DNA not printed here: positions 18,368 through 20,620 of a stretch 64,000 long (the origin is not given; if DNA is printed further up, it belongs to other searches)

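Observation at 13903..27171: Nine-gene operon joining a sugar ABC importer to four giant surface proteins and a GH130 phosphorylase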

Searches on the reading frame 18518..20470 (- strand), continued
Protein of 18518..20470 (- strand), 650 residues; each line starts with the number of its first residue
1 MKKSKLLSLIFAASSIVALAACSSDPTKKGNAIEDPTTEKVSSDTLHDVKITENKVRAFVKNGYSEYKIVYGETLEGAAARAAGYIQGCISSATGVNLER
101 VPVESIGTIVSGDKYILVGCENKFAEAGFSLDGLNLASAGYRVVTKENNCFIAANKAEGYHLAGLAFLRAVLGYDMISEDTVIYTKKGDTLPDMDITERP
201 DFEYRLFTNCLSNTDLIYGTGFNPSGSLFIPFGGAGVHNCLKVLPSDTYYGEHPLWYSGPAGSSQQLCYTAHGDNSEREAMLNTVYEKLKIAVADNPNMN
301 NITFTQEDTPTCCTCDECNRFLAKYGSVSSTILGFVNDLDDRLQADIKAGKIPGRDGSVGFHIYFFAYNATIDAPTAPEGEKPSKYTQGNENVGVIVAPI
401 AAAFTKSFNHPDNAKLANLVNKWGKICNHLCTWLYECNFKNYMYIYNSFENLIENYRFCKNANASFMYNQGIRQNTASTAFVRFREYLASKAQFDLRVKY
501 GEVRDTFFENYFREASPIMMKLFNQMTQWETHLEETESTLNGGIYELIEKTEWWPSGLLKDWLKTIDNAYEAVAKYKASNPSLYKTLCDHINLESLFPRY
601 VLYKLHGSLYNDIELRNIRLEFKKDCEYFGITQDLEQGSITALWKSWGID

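Call 64: search_protein_families(library=pfam, proteins=[L033:950-1813:+, L020:12001-13491:+, L062:18274-20469:+, L055:15072-16790:+, L039:18178-20571:+, L011:17876-19135:+, L027:15137-15742:+, L071:1340-2497:+, L051:3-2135:+], max_evalue=0.001)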
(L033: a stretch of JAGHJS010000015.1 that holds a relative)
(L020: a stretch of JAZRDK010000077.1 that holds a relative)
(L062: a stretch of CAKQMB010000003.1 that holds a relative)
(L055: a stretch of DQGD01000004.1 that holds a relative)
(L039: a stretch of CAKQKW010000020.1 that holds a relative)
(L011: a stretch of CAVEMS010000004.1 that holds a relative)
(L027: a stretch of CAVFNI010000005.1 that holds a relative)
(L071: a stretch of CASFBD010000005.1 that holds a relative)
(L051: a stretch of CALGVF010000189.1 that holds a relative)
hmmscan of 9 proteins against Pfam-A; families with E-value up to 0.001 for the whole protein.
L033:950-1813:+ (288 aa): 1 family
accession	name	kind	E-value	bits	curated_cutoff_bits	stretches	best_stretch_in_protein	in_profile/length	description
PF01261.30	AP_endonuc_2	-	5.9e-20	72.4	31.1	1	33-226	11-218/249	Xylose isomerase-like TIM barrel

L020:12001-13491:+ (497 aa): 4 families
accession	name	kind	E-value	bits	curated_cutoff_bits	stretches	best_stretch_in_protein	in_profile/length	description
PF21252.2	Glyco_hydro_109_C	-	1.1e-49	168.7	27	1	201-361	4-181/187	Glycosyl hydrolase 109, C-terminal domain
PF01408.29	GFO_IDH_MocA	-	2.4e-06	28.6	24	1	66-184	2-115/120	Oxidoreductase family, NAD-binding Rossmann fold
PF22725.1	GFO_IDH_MocA_C3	-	0.00026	21.4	27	0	302-345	80-123/124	GFO/IDH/MocA C-terminal domain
PF02894.22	GFO_IDH_MocA_C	-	0.00096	19.4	22.9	0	304-463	80-217/218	Oxidoreductase family, C-terminal alpha/beta domain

L062:18274-20469:+ (732 aa): 4 families
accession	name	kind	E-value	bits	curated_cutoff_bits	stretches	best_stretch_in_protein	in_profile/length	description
PF17389.8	Bac_rhamnosid6H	-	4.9e-62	210.6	24.5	1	325-649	3-337/339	Bacterial alpha-L-rhamnosidase 6 hairpin glycosidase domain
PF08531.16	Bac_rhamnosid_N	-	2.2e-25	89.9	25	2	72-178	27-134/172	Alpha-L-rhamnosidase N-terminal domain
PF05592.18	Bac_rhamnosid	-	9.4e-16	58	22.2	1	219-316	5-94/102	Bacterial alpha-L-rhamnosidase concanavalin-like domain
PF17390.7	Bac_rhamnosid_C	-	0.00089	19.5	22.1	0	661-713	10-62/78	Bacterial alpha-L-rhamnosidase C-terminal domain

L055:15072-16790:+ (573 aa): 4 families
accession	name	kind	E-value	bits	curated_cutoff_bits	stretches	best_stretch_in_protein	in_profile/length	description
PF02837.24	Glyco_hydro_2_N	-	2.5e-20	73.5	28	1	56-164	65-169/169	Glycosyl hydrolases family 2, sugar binding domain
PF22666.2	Glyco_hydro_2_N2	-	2.6e-11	44.3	27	1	59-127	51-120/167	Glycosyl hydrolase 2 galactose-binding domain-like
PF02836.23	Glyco_hydro_2_C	-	1.1e-09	38.4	21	1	346-456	105-209/302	Glycosyl hydrolases family 2, TIM barrel domain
PF00703.27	Glyco_hydro_2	-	7.8e-06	27.1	23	1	167-254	2-109/109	Glycosyl hydrolases family 2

L039:18178-20571:+ (798 aa): 4 families
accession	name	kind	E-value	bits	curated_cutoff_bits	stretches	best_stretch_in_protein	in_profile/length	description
PF01074.27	Glyco_hydro_38N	-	6.3e-46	157.4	25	1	7-261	1-253/270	Glycosyl hydrolases family 38 N-terminal domain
PF09261.16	Alpha-mann_mid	-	3.3e-12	46.8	31.1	1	280-367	5-92/96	Alpha mannosidase middle domain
PF03065.20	Glyco_hydro_57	-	1.6e-06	28.1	21.2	1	56-147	79-170/291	Glycosyl hydrolase family 57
PF07748.19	Glyco_hydro_38C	-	2.8e-05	24.9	25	0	618-661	156-200/206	Glycosyl hydrolases family 38 C-terminal domain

L011:17876-19135:+ (420 aa): 2 families
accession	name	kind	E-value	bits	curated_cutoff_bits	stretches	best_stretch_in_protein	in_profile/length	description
PF13350.11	Y_phosphatase3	-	1.4e-30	107.5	22.2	1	190-418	5-240/240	Tyrosine phosphatase family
PF03162.18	Y_phosphatase2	-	1.2e-05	25.4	27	1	230-352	28-143/165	Tyrosine phosphatase family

L027:15137-15742:+ (202 aa): 0 families

L071:1340-2497:+ (386 aa): 1 family
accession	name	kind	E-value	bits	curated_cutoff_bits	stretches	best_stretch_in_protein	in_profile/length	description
PF13088.12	BNR_2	-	1.1e-13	51.6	31.4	1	303-363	216-275/277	BNR repeat-like domain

L051:3-2135:+ (711 aa): 3 families
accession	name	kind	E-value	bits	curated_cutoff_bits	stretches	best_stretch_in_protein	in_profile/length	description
PF22666.2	Glyco_hydro_2_N2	-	3.9e-23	82.8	27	1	1-83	81-166/167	Glycosyl hydrolase 2 galactose-binding domain-like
PF00703.27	Glyco_hydro_2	-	1.7e-11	45.3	23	1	95-194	2-108/109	Glycosyl hydrolases family 2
PF17753.7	Ig_mannosidase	-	6.6e-08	32.6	22.6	1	646-703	16-76/81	Ig-fold domain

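Call 82: search_protein_families(library=ncbifam, proteins=[L027:13890-14708:+, L027:15137-15742:+, L027:15730-16584:+], max_evalue=0.01)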
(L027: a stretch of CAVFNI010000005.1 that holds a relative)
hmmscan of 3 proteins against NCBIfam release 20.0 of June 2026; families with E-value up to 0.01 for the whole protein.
L027:13890-14708:+ (273 aa): 190 families (the best 25 are shown)
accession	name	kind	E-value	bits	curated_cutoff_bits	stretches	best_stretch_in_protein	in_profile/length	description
NF040933.2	ABC_arch_GlcV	equivalog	3.7e-63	213.6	450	1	41-256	10-231/357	glucose ABC transporter ATP-binding protein GlcV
NF040840.2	tungstate_WtpC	equivalog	2.1e-58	198.2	440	1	39-256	4-220/347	tungstate ABC transporter ATP-binding protein WtpC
NF008653.0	PRK11650.1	subfamily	7.8e-58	196.2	432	1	37-252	4-220/357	sn-glycerol-3-phosphate ABC transporter ATP-binding protein UgpC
TIGR03265.1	PhnT2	equivalog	6.1e-52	177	457.7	1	37-256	5-224/353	putative 2-aminoethylphosphonate ABC transporter ATP-binding protein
NF008233.0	PRK11000.1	equivalog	1.5e-51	175.3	568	1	43-254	10-221/369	maltose/maltodextrin ABC transporter ATP-binding protein MalK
NF006987.0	PRK09452.1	equivalog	2.6e-51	174.5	482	1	42-254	23-235/378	spermidine/putrescine ABC transporter ATP-binding protein PotA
TIGR00968.1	3a0106s01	subfamily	6e-51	173.3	342.75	1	39-256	3-220/237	sulfate ABC transporter ATP-binding protein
NF008513.0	PRK11432.1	equivalog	6.7e-51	173.2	496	1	40-259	10-229/351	ferric ABC transporter ATP-binding protein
TIGR01187.1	potA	subfamily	1.1e-50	172.5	355.6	1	68-256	1-190/325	polyamine ABC transporter ATP-binding protein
NF043075.1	MMSYN1_0197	equivalog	8.3e-50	169.6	550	1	48-255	13-221/341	spermidine/putrescine ABC transporter ATP-binding protein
TIGR03258.1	PhnT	equivalog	3.6e-47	161.1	499.15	1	32-256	9-229/359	2-aminoethylphosphonate ABC transport system ATP-binding subunit PhnT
NF008105.0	PRK10851.1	equivalog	1.9e-45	155.1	502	1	48-255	13-225/362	sulfate/thiosulfate ABC transporter ATP-binding protein CysA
NF008621.0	PRK11607.1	equivalog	4.4e-43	147.5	613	1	49-258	31-241/377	putrescine ABC transporter ATP-binding subunit PotG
TIGR02142.1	modC_ABC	equivalog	1.4e-39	136.3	285.05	1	55-259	15-224/353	molybdenum ABC transporter ATP-binding protein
NF040729.1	ABC_ATP_SaoA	equivalog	5e-39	134.2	360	1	34-242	4-208/248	ABC transporter ATP-binding protein SaoA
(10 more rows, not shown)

L027:15137-15742:+ (202 aa): 0 families

L027:15730-16584:+ (285 aa): 0 families

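Call 90: search_solved_structures(query=A2, max_evalue=1, show_alignments=2)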
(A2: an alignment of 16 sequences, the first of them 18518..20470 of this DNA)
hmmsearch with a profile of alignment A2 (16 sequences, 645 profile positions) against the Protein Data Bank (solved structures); distinct sequences matched with E-value up to 1: 3.
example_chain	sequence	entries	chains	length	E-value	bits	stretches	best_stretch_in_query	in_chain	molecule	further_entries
2iee_A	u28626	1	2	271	0.061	14.9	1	136-212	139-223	Probable ABC transporter extracellular-binding protein yckB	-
3gh4_A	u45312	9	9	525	0.2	13.1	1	122-195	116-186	beta-hexosaminidase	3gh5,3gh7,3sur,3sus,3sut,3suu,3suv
1k9d_A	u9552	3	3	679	0.23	12.9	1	60-160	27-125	alpha-D-glucuronidase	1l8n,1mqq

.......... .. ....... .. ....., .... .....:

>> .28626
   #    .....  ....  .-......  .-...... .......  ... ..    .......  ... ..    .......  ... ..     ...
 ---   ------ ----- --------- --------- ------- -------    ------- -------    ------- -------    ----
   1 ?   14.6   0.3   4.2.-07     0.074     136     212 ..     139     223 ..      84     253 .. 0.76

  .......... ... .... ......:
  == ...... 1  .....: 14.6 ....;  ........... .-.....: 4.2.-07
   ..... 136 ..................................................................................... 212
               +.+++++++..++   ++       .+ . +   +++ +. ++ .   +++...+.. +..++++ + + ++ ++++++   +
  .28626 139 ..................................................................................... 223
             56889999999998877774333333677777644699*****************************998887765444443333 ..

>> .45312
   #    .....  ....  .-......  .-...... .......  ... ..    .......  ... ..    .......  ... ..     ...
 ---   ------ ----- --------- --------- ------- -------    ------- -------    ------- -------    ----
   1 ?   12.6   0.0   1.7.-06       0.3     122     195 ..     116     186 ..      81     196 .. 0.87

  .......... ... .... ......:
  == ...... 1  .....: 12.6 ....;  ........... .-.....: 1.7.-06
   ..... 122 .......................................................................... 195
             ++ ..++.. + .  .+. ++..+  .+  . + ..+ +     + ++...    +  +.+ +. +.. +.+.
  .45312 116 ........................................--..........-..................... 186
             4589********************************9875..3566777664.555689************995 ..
